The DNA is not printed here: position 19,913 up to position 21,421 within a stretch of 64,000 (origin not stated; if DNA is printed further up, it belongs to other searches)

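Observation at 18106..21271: Nucleotide-sugar module: HddA/fucokinase-type GHMP kinase, GalE-like epimerase, and a nucleotidyltransferase fused to a GmhB-like phosphatase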

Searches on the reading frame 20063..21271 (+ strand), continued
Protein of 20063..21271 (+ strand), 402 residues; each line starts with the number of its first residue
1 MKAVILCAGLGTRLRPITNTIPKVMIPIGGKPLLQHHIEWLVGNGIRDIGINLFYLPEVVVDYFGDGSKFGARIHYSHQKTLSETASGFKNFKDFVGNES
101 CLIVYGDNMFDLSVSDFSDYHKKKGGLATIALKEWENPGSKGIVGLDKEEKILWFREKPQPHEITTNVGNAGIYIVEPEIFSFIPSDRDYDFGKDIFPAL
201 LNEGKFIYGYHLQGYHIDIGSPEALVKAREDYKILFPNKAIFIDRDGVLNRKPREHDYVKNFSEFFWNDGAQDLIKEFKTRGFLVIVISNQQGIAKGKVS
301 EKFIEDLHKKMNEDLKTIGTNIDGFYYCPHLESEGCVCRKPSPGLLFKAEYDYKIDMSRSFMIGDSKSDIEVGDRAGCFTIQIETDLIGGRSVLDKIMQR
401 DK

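Call 87: search_protein_families(library=pfam, proteins=[L016:10001-11875:+], max_evalue=0.001)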
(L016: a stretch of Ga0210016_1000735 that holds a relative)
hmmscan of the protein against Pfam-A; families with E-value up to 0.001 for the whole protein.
L016:10001-11875:+ (624 aa): 8 families
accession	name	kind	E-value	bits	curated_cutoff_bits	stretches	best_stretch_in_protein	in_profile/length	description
PF00483.29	NTP_transferase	-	2.9e-39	135.5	21.2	1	2-231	1-242/245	Nucleotidyl transferase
PF13242.12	Hydrolase_like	-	6.1e-14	52.1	22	1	353-421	2-75/75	HAD-hyrolase-like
PF12804.13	NTP_transf_3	-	2.2e-11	44.6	27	1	3-136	1-127/160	MobA-like NTP transferase domain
PF13419.12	HAD_2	-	8.7e-10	39.4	23.8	1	350-397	130-177/178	Haloacid dehalogenase-like hydrolase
PF00485.24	PRK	-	8.1e-08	32.7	22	1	450-623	1-187/196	Phosphoribulokinase / Uridine kinase family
PF08645.17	PNK3P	-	5e-06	26.8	22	1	261-381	19-126/161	Polynucleotide kinase 3 phosphatase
PF00702.32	Hydrolase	-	0.00022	22.1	26.4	0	270-392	98-191/191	haloacid dehalogenase-like hydrolase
PF03308.22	MeaB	-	0.00062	19.3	23.1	0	430-555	15-135/273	Methylmalonyl Co-A mutase-associated GTPase MeaB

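Call 91: search_protein_representatives(protein=window:20063-21271:+)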
Query: 402 residues. Proteins with E-value up to 0.001 (for the whole library): 58110; up to 1e-10: 26397; up to 1e-30: 2270. The best 150 are listed.
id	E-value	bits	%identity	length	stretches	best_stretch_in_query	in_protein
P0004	1.5e-182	623.5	65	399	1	1-397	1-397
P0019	2.3e-99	349.4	65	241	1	1-238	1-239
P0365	4.4e-94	332.1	42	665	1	2-383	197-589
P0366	2.9e-90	319.5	42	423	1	2-391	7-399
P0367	1.2e-82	294.4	39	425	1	2-387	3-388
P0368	3.6e-78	279.6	40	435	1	1-384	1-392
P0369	2.5e-74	267.0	43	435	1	1-378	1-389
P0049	2.4e-73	263.8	41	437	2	1-234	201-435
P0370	5.8e-73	262.5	40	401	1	1-386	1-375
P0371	6.8e-73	262.2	37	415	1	1-378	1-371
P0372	6.1e-71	255.8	38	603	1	2-384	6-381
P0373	2.3e-70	253.9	37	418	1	1-386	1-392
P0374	7.0e-70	252.3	40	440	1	2-383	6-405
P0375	2.4e-69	250.6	39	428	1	1-386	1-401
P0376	8.1e-69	248.8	42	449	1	1-379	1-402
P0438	4.0e-57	210.3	34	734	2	2-231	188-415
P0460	5.7e-55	203.2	35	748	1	2-382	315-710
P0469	1.9e-54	201.5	47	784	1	1-228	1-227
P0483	1.5e-53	198.5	41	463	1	1-232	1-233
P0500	1.2e-52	195.6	32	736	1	2-385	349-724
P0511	5.5e-52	193.4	31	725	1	2-387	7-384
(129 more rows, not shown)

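Call 92: search_protein_families(library=pfam, proteins=[P0365, P0460, P0500, P0438, P0511, P0469, P0372, P0049], max_evalue=0.00001)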
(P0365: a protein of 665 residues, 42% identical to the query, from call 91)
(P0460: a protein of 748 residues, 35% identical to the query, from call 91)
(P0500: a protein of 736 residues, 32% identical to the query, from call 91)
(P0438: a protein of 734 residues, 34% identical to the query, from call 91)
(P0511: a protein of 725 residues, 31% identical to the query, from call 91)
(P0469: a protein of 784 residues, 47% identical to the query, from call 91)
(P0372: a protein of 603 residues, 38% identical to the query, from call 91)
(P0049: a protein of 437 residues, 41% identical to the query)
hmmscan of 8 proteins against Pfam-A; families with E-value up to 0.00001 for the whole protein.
P0365 (665 aa): 8 families
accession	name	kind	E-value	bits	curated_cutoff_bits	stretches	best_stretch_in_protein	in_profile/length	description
PF00483.29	NTP_transferase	-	4e-37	128.5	21.2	1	197-433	1-241/245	Nucleotidyl transferase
PF13580.11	SIS_2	-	2.7e-19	70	27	1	10-142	6-138/138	SIS domain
PF13242.12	Hydrolase_like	-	1.1e-14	54.5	22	1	544-617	2-74/75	HAD-hyrolase-like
PF12804.13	NTP_transf_3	-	6.4e-11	43.1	27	1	198-303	1-96/160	MobA-like NTP transferase domain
PF00702.32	Hydrolase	-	7.5e-11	43.2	26.4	1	460-583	86-191/191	haloacid dehalogenase-like hydrolase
PF13419.12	HAD_2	-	4.4e-08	33.9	23.8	0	540-589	129-178/178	Haloacid dehalogenase-like hydrolase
PF01380.27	SIS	-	1.1e-07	32.1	25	0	97-156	43-102/131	SIS domain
PF08645.17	PNK3P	-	1.3e-06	28.7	22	1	461-575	17-129/161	Polynucleotide kinase 3 phosphatase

P0460 (748 aa): 9 families
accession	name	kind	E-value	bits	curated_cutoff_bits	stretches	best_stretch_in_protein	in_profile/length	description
PF04321.23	RmlD_sub_bind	-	1.6e-86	290.4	27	1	11-309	4-285/287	RmlD substrate binding domain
PF00483.29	NTP_transferase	-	2e-31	109.9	21.2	1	316-544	2-242/245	Nucleotidyl transferase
PF01370.27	Epimerase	-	6.8e-14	52.3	20.9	1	11-206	2-227/240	NAD dependent epimerase/dehydratase family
PF12804.13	NTP_transf_3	-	3.5e-12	47.2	27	1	316-428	1-105/160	MobA-like NTP transferase domain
PF00702.32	Hydrolase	-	3.6e-08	34.5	26.4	1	578-705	90-191/191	haloacid dehalogenase-like hydrolase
PF16363.11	GDP_Man_Dehyd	-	1.3e-07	31.8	27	1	40-160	57-181/332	GDP-mannose 4,6 dehydratase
PF13242.12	Hydrolase_like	-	1.7e-07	31.5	22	1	666-734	2-71/75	HAD-hyrolase-like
PF08645.17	PNK3P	-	2.8e-07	30.9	22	1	573-694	18-126/161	Polynucleotide kinase 3 phosphatase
PF13419.12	HAD_2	-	7.5e-06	26.6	23.8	0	666-710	133-177/178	Haloacid dehalogenase-like hydrolase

P0500 (736 aa): 10 families
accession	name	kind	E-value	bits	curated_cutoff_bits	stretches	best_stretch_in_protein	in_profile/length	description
PF01370.27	Epimerase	-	4.4e-41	141.3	20.9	1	4-236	1-240/240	NAD dependent epimerase/dehydratase family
PF00483.29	NTP_transferase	-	2.6e-21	76.8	21.2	1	350-551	2-217/245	Nucleotidyl transferase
PF16363.11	GDP_Man_Dehyd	-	5e-20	72.7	27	1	5-268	1-279/332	GDP-mannose 4,6 dehydratase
PF01073.25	3Beta_HSD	-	3e-17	63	22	1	5-190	1-201/280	3-beta hydroxysteroid dehydrogenase/isomerase family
PF04321.23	RmlD_sub_bind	-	7e-15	55.3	27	1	3-174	2-156/287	RmlD substrate binding domain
PF07993.18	NAD_binding_4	-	9.5e-14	51.6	20.1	1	58-175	82-213/258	Male sterility protein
PF13242.12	Hydrolase_like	-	7.1e-11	42.3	22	1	677-727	2-53/75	HAD-hyrolase-like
PF12804.13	NTP_transf_3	-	8.9e-08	32.9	27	1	350-410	1-54/160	MobA-like NTP transferase domain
PF13460.12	NAD_binding_10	-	9.6e-08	32.5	27.2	1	10-163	3-142/184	NAD(P)H-binding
PF13419.12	HAD_2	-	9.9e-08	32.7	23.8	1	672-722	128-178/178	Haloacid dehalogenase-like hydrolase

P0438 (734 aa): 11 families
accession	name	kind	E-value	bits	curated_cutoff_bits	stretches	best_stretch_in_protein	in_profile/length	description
PF16363.11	GDP_Man_Dehyd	-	4.4e-63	214.2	27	1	424-726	1-332/332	GDP-mannose 4,6 dehydratase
PF01370.27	Epimerase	-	3.3e-47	161.3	20.9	1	423-660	1-239/240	NAD dependent epimerase/dehydratase family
PF00483.29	NTP_transferase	-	4e-27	95.8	21.2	1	191-416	4-242/245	Nucleotidyl transferase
PF13242.12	Hydrolase_like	-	1.5e-16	60.5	22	1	105-176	2-75/75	HAD-hyrolase-like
PF04321.23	RmlD_sub_bind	-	1.7e-11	44.2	27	1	422-574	2-134/287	RmlD substrate binding domain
PF13419.12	HAD_2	-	1.1e-10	42.3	23.8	1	102-151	130-178/178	Haloacid dehalogenase-like hydrolase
PF00702.32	Hydrolase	-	1.8e-10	42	26.4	1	12-145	84-191/191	haloacid dehalogenase-like hydrolase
PF02719.21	Polysacc_synt_2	-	2.1e-08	34.2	20.2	1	423-537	1-127/293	Polysaccharide biosynthesis protein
PF01073.25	3Beta_HSD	-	4.2e-08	33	22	1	424-557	1-136/280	3-beta hydroxysteroid dehydrogenase/isomerase family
PF08645.17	PNK3P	-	1.3e-07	31.9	22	1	30-134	33-126/161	Polynucleotide kinase 3 phosphatase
PF12804.13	NTP_transf_3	-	1.5e-06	29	27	0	191-322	3-127/160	MobA-like NTP transferase domain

P0511 (725 aa): 10 families
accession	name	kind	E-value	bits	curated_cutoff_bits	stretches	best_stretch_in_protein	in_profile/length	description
PF13489.12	Methyltransf_23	-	6.8e-21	75.1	27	1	529-669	20-162/164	Methyltransferase domain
PF00483.29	NTP_transferase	-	7.1e-20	72.1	21.2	1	8-137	2-138/245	Nucleotidyl transferase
PF08645.17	PNK3P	-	1.1e-09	38.7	22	1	242-362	6-127/161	Polynucleotide kinase 3 phosphatase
PF00702.32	Hydrolase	-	3.1e-09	37.9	26.4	1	247-372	83-191/191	haloacid dehalogenase-like hydrolase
PF13242.12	Hydrolase_like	-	6e-09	36.1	22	1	333-375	2-45/75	HAD-hyrolase-like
PF08241.18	Methyltransf_11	-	4.3e-08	34.1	21.2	1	536-623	1-95/95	Methyltransferase domain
PF12804.13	NTP_transf_3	-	4.9e-08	33.8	27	1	8-132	1-119/160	MobA-like NTP transferase domain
PF13419.12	HAD_2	-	1e-07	32.7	23.8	0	329-376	129-176/178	Haloacid dehalogenase-like hydrolase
PF07021.18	MetW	-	8.7e-07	29.2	21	1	531-636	13-122/193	Methionine biosynthesis protein MetW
PF13847.12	Methyltransf_31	-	9.4e-07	29.1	27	1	531-627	3-113/145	Methyltransferase domain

P0469 (784 aa): 5 families
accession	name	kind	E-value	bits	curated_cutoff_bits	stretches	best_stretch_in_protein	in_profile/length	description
PF00483.29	NTP_transferase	-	1.1e-55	189.3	21.2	1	2-231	1-242/245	Nucleotidyl transferase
PF25084.1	LbH_EIF2B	-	2.9e-19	69.4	54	1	248-349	3-104/105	EIF2B subunit epsilon LbH domain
PF00132.30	Hexapep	-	1.2e-10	41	27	0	318-351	2-35/36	Bacterial transferase hexapeptide (six repeats)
PF24894.1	Hexapep_GlmU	-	8.8e-07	29.4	23.3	1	284-351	18-84/104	GlmU-like, C-terminal hexapeptide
PF02878.22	PGM_PMM_I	-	1.3e-06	28.6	22.5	1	381-503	3-136/138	Phosphoglucomutase/phosphomannomutase, alpha/beta/alpha domain I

P0372 (603 aa): 7 families
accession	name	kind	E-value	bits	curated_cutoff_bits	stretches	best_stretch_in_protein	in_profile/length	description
PF00483.29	NTP_transferase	-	2.2e-21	77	21.2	1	7-139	2-141/245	Nucleotidyl transferase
PF00485.24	PRK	-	2.6e-16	60.5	22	1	423-598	1-186/196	Phosphoribulokinase / Uridine kinase family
PF08645.17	PNK3P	-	2.9e-12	47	22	1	236-363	1-126/161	Polynucleotide kinase 3 phosphatase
PF13242.12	Hydrolase_like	-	7.1e-12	45.5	22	1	335-381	2-49/75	HAD-hyrolase-like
PF13419.12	HAD_2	-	3.1e-10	40.9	23.8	1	211-380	32-178/178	Haloacid dehalogenase-like hydrolase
PF00702.32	Hydrolase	-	3.2e-09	37.9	26.4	1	218-374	55-191/191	haloacid dehalogenase-like hydrolase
PF12804.13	NTP_transf_3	-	5.5e-09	36.8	27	1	7-141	1-126/160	MobA-like NTP transferase domain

P0049 (437 aa): 4 families
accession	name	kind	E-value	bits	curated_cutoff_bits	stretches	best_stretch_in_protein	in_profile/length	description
PF00483.29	NTP_transferase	-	2.6e-34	119.3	21.2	1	202-433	1-242/245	Nucleotidyl transferase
PF13242.12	Hydrolase_like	-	2.5e-17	63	22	1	111-192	2-75/75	HAD-hyrolase-like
PF12804.13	NTP_transf_3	-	1.7e-07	32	27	1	203-307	1-96/160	MobA-like NTP transferase domain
PF13419.12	HAD_2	-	2.1e-07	31.6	23.8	1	112-156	134-178/178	Haloacid dehalogenase-like hydrolase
